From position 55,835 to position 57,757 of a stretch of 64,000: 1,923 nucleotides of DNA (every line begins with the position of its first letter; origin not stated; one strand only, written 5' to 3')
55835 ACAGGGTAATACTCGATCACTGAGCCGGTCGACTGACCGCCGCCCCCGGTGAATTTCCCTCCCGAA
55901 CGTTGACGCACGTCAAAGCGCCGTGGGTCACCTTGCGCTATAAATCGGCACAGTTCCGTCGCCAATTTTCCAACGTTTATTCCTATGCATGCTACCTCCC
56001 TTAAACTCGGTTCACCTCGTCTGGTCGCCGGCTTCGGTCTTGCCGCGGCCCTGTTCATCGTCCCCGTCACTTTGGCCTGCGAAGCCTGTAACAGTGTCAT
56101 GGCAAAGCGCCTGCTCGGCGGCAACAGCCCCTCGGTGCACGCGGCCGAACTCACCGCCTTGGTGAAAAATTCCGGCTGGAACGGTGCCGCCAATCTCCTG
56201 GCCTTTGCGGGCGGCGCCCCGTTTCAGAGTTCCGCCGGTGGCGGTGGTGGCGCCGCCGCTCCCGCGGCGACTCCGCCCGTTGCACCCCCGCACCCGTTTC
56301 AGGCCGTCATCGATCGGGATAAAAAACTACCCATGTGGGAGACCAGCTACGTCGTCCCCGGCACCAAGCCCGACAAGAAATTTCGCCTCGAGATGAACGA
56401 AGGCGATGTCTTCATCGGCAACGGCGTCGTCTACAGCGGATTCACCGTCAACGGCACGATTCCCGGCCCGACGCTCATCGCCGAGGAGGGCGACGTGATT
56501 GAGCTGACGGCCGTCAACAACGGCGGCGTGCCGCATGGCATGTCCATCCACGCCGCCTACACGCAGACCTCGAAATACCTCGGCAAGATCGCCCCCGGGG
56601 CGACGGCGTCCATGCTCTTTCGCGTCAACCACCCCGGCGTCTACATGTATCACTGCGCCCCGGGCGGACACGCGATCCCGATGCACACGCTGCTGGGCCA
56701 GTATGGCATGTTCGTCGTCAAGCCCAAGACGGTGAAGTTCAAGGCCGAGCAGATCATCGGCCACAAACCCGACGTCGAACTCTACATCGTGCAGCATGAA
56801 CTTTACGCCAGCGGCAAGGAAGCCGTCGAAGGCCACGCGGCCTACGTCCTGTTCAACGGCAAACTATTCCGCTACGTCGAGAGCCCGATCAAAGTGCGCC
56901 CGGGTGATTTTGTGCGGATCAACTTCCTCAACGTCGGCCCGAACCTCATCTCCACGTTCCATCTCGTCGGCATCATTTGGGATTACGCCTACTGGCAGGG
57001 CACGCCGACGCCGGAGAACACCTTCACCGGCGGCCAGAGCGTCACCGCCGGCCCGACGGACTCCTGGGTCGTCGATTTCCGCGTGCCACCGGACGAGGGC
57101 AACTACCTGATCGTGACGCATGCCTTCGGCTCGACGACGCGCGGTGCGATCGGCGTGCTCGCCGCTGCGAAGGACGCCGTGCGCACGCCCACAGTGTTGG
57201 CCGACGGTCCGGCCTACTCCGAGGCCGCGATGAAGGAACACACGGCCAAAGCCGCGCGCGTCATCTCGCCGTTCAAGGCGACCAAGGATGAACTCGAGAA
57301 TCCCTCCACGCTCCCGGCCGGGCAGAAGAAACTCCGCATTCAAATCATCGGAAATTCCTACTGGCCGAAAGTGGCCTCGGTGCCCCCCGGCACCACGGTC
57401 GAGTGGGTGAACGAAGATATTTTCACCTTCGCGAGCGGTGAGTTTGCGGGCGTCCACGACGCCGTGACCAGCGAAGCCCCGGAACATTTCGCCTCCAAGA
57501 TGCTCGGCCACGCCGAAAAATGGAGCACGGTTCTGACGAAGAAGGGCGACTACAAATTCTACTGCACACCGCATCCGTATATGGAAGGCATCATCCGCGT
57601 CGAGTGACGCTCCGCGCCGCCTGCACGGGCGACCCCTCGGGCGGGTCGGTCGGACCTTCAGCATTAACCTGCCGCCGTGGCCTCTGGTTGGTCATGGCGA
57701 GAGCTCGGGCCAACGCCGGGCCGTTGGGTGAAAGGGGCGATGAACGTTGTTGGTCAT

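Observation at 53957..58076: Three FNR/Dnr-type boxes at identical class-II spacing define a compact regulon (porin, NirK-like gene, atypical oxidase operon)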

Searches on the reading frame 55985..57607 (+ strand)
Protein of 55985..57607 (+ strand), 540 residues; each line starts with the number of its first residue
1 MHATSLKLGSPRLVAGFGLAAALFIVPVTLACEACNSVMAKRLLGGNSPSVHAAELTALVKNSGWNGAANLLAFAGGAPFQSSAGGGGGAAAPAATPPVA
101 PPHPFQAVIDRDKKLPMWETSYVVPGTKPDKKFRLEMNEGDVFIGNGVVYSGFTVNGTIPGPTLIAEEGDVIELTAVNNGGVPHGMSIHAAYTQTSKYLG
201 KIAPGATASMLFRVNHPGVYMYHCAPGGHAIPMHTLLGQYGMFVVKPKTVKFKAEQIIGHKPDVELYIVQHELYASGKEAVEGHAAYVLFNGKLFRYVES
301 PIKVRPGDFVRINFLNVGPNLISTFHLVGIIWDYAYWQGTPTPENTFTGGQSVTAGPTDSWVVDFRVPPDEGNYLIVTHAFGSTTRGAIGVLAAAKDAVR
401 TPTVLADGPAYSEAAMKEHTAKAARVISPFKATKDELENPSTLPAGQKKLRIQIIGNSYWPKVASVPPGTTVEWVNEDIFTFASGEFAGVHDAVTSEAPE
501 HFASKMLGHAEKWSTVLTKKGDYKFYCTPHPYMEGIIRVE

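Call 8: search_protein_families(library=pfam, proteins=[window:55985-57607:+], max_evalue=0.01)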
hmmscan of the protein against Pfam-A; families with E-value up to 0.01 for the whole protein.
window:55985-57607:+ (540 aa): 4 families
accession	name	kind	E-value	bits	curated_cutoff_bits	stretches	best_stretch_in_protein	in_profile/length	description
PF07732.21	Cu-oxidase_3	-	9.3e-13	48.7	21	1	148-248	13-117/119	Multicopper oxidase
PF00127.26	Copper-bind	-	2.9e-12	47.3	21.2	1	459-540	14-99/99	Copper binding proteins, plastocyanin/azurin family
PF07731.20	Cu-oxidase_2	-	2.3e-07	31.1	20.4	0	201-246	94-134/137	Multicopper oxidase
PF13473.12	Cupredoxin_1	-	5.2e-05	23.7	27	0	163-225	36-93/104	Cupredoxin-like domain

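Call 9: search_protein_families(library=ncbifam, proteins=[window:55985-57607:+], max_evalue=0.01)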
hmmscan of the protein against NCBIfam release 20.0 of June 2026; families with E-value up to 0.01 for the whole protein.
window:55985-57607:+ (540 aa): 9 families
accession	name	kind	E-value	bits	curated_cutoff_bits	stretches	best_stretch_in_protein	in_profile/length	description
TIGR02376.1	Cu_nitrite_red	equivalog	3e-35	122.1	296.3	1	131-392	28-308/326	copper-containing nitrite reductase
TIGR02656.1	cyanin_plasto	equivalog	1.1e-10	41.8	87.85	1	458-531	13-88/99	plastocyanin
TIGR02657.1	amicyanin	equivalog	1.5e-09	38.1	110.2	1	466-540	15-83/83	amicyanin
TIGR03388.1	ascorbase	equivalog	5.8e-06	25.2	614.8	1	153-250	23-124/542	L-ascorbate oxidase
TIGR01480.1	copper_res_A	subfamily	8.9e-06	24.4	478.95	1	132-249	47-164/593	copper resistance system multicopper oxidase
TIGR02375.1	pseudoazurin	equivalog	0.00056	19.6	109.85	0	166-226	19-74/116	pseudoazurin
TIGR03389.1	laccase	equivalog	0.0016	17.3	558.9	0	153-189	25-59/539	laccase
TIGR04246.1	nitrous_NosZ_Gp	equivalog_domain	0.0037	15.6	625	1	128-227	465-562/578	Sec-dependent nitrous-oxide reductase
TIGR04244.1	nitrous_NosZ_RR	equivalog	0.0092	14.6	625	0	200-233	585-618/627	TAT-dependent nitrous-oxide reductase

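Call 11: find_related_loci(query=window:55985-57607:+, collection=genome_contigs, flank=10000)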
Query window:55985-57607:+ (540 aa) in genome_contigs; peptide patterns used: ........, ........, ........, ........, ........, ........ (x = any residue, [..] = any of these).
90 stretches matched a pattern; 60 encode a relative of the query (tblastn E <= 1e-3); 60 distinct loci.
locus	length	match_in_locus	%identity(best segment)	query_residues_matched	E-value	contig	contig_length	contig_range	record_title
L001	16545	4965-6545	82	13-540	0e+0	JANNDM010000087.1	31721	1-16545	MAG: Verrucomicrobiota bacterium isolate OTE_75_metabat_8 OTE_75_k141_4027686, whole genome shotgun sequence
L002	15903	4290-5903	81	1-540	0e+0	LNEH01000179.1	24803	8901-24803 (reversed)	MAG: Verrucomicrobia bacterium Ga0077533 Ga0077533_1132.2, whole genome shotgun sequence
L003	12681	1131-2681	84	30-540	0e+0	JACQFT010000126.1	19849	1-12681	MAG: Opitutia bacterium isolate NC_groundwater_1054_Pr1_S-0.65um_67_12 Montesol18_Sp65_coassembly_scaffold_659508, whole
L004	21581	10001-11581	82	12-540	0e+0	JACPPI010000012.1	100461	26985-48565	MAG: Opitutia bacterium isolate NC_groundwater_623_Pr5_B-0.1um_67_152 alan_book_18_scaffold_97688, whole genome shotgun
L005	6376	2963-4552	80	12-540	0e+0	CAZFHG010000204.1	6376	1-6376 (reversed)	MAG TPA_asm: uncultured Opitutaceae bacterium isolate SRP272421_co2_27 genome assembly, contig: NODE_49489_length_6376_c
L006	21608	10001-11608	75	22-540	0e+0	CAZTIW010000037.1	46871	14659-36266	MAG TPA_asm: uncultured Thermoanaerobaculia bacterium isolate SRP287453_co1_69 genome assembly, contig: NODE_1149_length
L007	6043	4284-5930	70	12-540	0e+0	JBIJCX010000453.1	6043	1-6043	MAG: Opitutaceae bacterium isolate ME2006-08-22D15_3300044611_group2_bin127 Rohwer_bin2637_scaffold_23031_c1, whole geno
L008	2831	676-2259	73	27-540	0e+0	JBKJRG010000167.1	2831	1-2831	MAG: Opitutaceae bacterium isolate ant_bin.527 k117_2375103, whole genome shotgun sequence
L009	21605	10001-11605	70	25-540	0e+0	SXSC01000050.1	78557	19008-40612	MAG: Opitutaceae bacterium isolate F1-140-MAGs074 F1-140__c80937, whole genome shotgun sequence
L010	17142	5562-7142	70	32-540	0e+0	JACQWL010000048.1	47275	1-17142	MAG: Verrucomicrobia bacterium isolate NC_groundwater_1488_Ag_S-0.65um_64_31 S_p65_S5_coassembly_k141_314354, whole geno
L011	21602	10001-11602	68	31-539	0e+0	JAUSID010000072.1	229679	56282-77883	MAG: Opitutaceae bacterium isolate E14_metabat.bin.223 E14_k141_1660919, whole genome shotgun sequence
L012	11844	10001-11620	68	1-540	0e+0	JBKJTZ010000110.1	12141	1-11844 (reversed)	MAG: Lacunisphaera sp. isolate ant_bin.643 k117_2242180, whole genome shotgun sequence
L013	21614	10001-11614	66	6-540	0e+0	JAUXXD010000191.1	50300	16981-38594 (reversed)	MAG: Candidatus Didemnitutus sp. isolate C15_metabat.bin.87_sub C15_k141_411894, whole genome shotgun sequence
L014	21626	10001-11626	66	1-540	0e+0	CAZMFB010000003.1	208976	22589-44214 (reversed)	MAG TPA_asm: uncultured Opitutaceae bacterium isolate SRP287453_co1_271 genome assembly, contig: NODE_37_length_208976_c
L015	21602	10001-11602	66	12-540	0e+0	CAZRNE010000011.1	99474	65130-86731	MAG TPA_asm: uncultured Opitutaceae bacterium isolate binchicken_co130_43 genome assembly, contig: NODE_386_length_99474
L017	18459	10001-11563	81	19-540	0e+0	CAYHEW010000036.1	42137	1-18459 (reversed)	MAG TPA_asm: uncultured Opitutaceae bacterium isolate ERP119702_co1_190 genome assembly, contig: NODE_772_length_42137_c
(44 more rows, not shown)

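Call 19: find_encoding_contigs(protein=window:55985-57607:+, flank=10000, max_places=4)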
Protein window:55985-57607:+ (540 aa): 7 contigs read that carry it; 4 places shown.
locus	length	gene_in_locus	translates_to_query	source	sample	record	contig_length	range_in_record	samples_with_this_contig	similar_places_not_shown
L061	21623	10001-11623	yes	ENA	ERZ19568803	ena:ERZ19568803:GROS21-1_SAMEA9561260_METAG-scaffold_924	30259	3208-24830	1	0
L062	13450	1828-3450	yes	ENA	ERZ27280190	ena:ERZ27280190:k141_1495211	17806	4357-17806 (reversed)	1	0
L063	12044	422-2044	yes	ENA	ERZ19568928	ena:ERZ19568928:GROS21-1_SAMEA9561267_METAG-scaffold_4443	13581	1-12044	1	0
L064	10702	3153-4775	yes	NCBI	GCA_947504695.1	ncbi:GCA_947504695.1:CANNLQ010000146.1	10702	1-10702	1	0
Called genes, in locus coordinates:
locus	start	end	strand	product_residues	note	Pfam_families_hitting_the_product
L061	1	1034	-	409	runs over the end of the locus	PF00989:PAS (weak), PF13188:PAS_8 (faint), PF13426:PAS_9, PF24820:Diguanyl_cycl_sensor (weak), PF08447:PAS_3 (faint), PF00989:PAS, PF08448:PAS_4, PF13426:PAS_9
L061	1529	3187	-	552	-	PF00989:PAS (faint), PF13188:PAS_8 (faint), PF13426:PAS_9 (weak), PF08448:PAS_4 (weak), PF07536:HWE_HK, PF07568:HisKA_2, PF13581:HATPase_c_2 (weak), PF02518:HATPase_c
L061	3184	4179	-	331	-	PF00989:PAS (weak), PF13188:PAS_8 (faint), PF08447:PAS_3 (faint), PF00989:PAS, PF08448:PAS_4 (weak), PF13426:PAS_9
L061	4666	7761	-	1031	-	PF01339:CheB_methylest, PF08448:PAS_4 (faint), PF03705:CheR_N, PF01739:CheR, PF13426:PAS_9 (faint), PF13596:PAS_10, PF00989:PAS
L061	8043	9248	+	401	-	-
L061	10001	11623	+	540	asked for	PF07731:Cu-oxidase_2 (faint), PF07732:Cu-oxidase_3, PF00127:Copper-bind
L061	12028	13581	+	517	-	PF00115:COX1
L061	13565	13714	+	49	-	-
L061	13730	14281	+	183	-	-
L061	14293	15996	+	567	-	PF00115:COX1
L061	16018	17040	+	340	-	PF02630:SCO1-SenC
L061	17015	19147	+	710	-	PF00033:Cytochrome_B, PF13631:Cytochrom_B_N_2, PF02662:FlpD (faint), PF00037:Fer4 (faint), PF12838:Fer4_7, PF14697:Fer4_21 (faint), PF13187:Fer4_9 (weak)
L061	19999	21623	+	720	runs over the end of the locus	PF02897:Peptidase_S9_N, PF00326:Peptidase_S9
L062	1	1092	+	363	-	?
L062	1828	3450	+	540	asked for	PF07731:Cu-oxidase_2 (faint), PF07732:Cu-oxidase_3, PF00127:Copper-bind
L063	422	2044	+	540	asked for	PF07731:Cu-oxidase_2 (faint), PF07732:Cu-oxidase_3, PF00127:Copper-bind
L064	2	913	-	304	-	?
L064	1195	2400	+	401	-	-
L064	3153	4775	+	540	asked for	PF07731:Cu-oxidase_2 (faint), PF07732:Cu-oxidase_3, PF00127:Copper-bind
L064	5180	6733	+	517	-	PF00115:COX1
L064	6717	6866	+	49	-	-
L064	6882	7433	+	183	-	-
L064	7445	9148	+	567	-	PF00115:COX1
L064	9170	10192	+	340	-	PF02630:SCO1-SenC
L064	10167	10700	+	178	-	?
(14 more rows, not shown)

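Call 31: search_solved_structures(query=window:55985-57607:+, max_evalue=0.001, show_alignments=1)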
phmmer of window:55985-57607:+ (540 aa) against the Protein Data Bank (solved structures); distinct sequences matched with E-value up to 0.001: 134 (the best 60 are shown).
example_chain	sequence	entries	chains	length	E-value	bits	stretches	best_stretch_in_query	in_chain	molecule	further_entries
6hbe_A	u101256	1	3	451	2.9e-128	432.2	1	124-539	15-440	Copper-containing nitrite reductase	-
9kwt_A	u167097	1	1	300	3.5e-37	131.5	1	139-394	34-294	Copper-containing nitrite reductase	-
3wia_A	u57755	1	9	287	5.8e-37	130.8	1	140-394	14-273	Nitrite reductase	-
9kws_A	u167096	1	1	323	7e-37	130.5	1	139-395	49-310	Copper-containing nitrite reductase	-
3wkq_A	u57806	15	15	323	8.1e-37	130.3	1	139-395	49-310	Nitrite reductase | Copper-containing nitrite reductase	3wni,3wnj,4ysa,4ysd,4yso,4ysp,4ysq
3wi9_A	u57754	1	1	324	8.7e-37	130.2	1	139-394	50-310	Nitrite reductase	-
3x1e_A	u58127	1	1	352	1.3e-36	129.7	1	139-395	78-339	Nitrite reductase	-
9kwv_A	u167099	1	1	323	7.7e-36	127.1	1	139-395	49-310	Copper-containing nitrite reductase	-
9kwu_A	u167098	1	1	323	1.3e-35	126.4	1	139-395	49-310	Copper-containing nitrite reductase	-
9kvl_A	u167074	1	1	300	1.4e-35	126.2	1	139-394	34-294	Copper-containing nitrite reductase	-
3wkp_A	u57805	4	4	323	1.4e-35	126.2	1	139-395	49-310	Nitrite reductase | Copper-containing nitrite reductase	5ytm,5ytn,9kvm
3x1n_A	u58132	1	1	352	2.4e-35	125.5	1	139-395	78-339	Nitrite reductase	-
3x1f_A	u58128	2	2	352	2.8e-35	125.2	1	139-395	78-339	Nitrite reductase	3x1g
4kns_A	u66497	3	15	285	4.5e-34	121.3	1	139-398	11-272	Multicopper oxidase type 1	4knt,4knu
1kbv_A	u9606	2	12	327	1.1e-32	116.7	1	132-394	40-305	Major outer membrane protein PAN 1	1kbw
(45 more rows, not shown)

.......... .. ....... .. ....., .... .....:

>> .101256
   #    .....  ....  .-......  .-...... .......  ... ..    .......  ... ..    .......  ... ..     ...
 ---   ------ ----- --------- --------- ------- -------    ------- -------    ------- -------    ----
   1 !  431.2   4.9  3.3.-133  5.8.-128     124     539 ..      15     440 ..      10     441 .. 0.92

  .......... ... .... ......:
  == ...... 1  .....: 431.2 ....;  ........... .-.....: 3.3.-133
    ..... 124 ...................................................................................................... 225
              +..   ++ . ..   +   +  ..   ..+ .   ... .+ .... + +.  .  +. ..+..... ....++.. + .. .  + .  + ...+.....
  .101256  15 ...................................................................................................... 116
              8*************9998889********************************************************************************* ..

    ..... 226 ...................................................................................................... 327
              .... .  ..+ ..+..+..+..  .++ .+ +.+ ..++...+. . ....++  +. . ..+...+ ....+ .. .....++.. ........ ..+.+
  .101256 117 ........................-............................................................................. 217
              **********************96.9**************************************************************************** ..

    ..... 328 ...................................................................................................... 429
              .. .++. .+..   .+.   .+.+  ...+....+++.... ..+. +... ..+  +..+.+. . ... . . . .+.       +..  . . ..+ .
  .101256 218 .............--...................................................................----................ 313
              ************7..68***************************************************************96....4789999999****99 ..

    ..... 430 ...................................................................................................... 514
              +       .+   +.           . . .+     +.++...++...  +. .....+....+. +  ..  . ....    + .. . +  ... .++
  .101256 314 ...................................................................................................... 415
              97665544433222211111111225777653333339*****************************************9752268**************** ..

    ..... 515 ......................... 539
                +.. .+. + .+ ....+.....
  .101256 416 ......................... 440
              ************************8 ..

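Call 41: search_protein_families(library=pfam, proteins=[L002:14928-15656:+, L014:589-1302:-, L014:13119-14648:-, L014:12307-13185:-, L014:11687-12868:-, L014:2-508:-, L017:6678-8195:+, L017:8633-9925:+], max_evalue=0.01)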
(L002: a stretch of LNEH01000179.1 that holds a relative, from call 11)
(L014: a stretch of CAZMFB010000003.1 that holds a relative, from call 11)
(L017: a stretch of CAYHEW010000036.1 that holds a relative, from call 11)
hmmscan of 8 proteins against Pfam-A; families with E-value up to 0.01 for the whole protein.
L002:14928-15656:+ (242 aa): 6 families
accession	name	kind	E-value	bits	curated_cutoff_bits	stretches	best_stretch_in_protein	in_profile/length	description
PF00027.35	cNMP_binding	-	6.2e-21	74.6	27.5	1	47-131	3-87/89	Cyclic nucleotide-binding domain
PF13545.12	HTH_Crp_2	-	9.7e-16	57.9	27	1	166-234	2-70/70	Crp-like helix-turn-helix domain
PF25213.1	HVO_A0261_N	-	0.00043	20.6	35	1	186-217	24-55/86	HVO_A0261 N-terminal domain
PF05732.17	RepL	-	0.00078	19.4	20.3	1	146-228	41-117/164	Firmicute plasmid replication protein (RepL)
PF12802.13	MarR_2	-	0.0057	17.2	27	1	188-218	22-52/61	MarR family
PF00325.26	Crp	-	0.0071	16.5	21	0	196-216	12-32/32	Bacterial regulatory proteins, crp family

L014:589-1302:- (238 aa): 6 families
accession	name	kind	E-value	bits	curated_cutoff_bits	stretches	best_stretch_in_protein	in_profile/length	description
PF00027.35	cNMP_binding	-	1.1e-22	80.2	27.5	1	43-128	2-87/89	Cyclic nucleotide-binding domain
PF13545.12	HTH_Crp_2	-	4.3e-14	52.7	27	1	163-229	2-69/70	Crp-like helix-turn-helix domain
PF05732.17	RepL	-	0.0028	17.6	20.3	1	158-225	54-118/164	Firmicute plasmid replication protein (RepL)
PF25213.1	HVO_A0261_N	-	0.0066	16.7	35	0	181-214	23-56/86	HVO_A0261 N-terminal domain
PF00325.26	Crp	-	0.0068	16.6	21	0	192-212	12-32/32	Bacterial regulatory proteins, crp family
PF00392.27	GntR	-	0.008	16.3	27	0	186-215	28-57/64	Bacterial regulatory proteins, gntR family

L014:13119-14648:- (509 aa): 5 families
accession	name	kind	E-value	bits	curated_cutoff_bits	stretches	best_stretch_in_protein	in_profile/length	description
PF07732.21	Cu-oxidase_3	-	3.4e-12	46.9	21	1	81-194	2-118/119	Multicopper oxidase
PF07731.20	Cu-oxidase_2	-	8.5e-12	45.4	20.4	1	87-193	11-136/137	Multicopper oxidase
PF00034.26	Cytochrom_C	-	4.2e-11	44.5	21.3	1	402-487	2-88/90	Cytochrome c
PF13442.11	Cytochrome_CBB3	-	3.8e-08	34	27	1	400-485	2-68/68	Cytochrome C oxidase, cbb3-type, subunit III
PF00127.26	Copper-bind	-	6e-05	23.8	21.2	1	108-191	19-99/99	Copper binding proteins, plastocyanin/azurin family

L014:12307-13185:- (292 aa): 1 family
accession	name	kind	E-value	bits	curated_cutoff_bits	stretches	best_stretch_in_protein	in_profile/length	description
PF03781.23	FGE-sulfatase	-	4.4e-30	105.6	23.3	1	57-288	3-254/255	Sulfatase-modifying factor enzyme 1-like domain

L014:11687-12868:- (393 aa): 2 families
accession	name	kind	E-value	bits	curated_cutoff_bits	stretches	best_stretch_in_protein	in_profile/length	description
PF02630.20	SCO1-SenC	-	5e-16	59.3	22.8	1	240-367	5-133/134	SCO1/SenC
PF08534.16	Redoxin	-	0.005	17.1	26.6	1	239-383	9-145/148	Redoxin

L014:2-508:- (169 aa): 0 families

L017:6678-8195:+ (505 aa): 5 families
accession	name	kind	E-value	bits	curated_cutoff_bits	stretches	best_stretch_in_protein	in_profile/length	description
PF00034.26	Cytochrom_C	-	9.3e-12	46.5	21.3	1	397-483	1-88/90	Cytochrome c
PF07732.21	Cu-oxidase_3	-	2e-11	44.5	21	1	77-190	2-118/119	Multicopper oxidase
PF07731.20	Cu-oxidase_2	-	8.5e-11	42.2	20.4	1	100-189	31-136/137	Multicopper oxidase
PF13442.11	Cytochrome_CBB3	-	1.5e-07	32.1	27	1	396-481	2-68/68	Cytochrome C oxidase, cbb3-type, subunit III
PF00127.26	Copper-bind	-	0.00014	22.7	21.2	1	104-187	19-99/99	Copper binding proteins, plastocyanin/azurin family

L017:8633-9925:+ (430 aa): 1 family
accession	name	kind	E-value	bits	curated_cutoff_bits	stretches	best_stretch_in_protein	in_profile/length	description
PF02630.20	SCO1-SenC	-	1.1e-16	61.4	22.8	1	280-407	5-133/134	SCO1/SenC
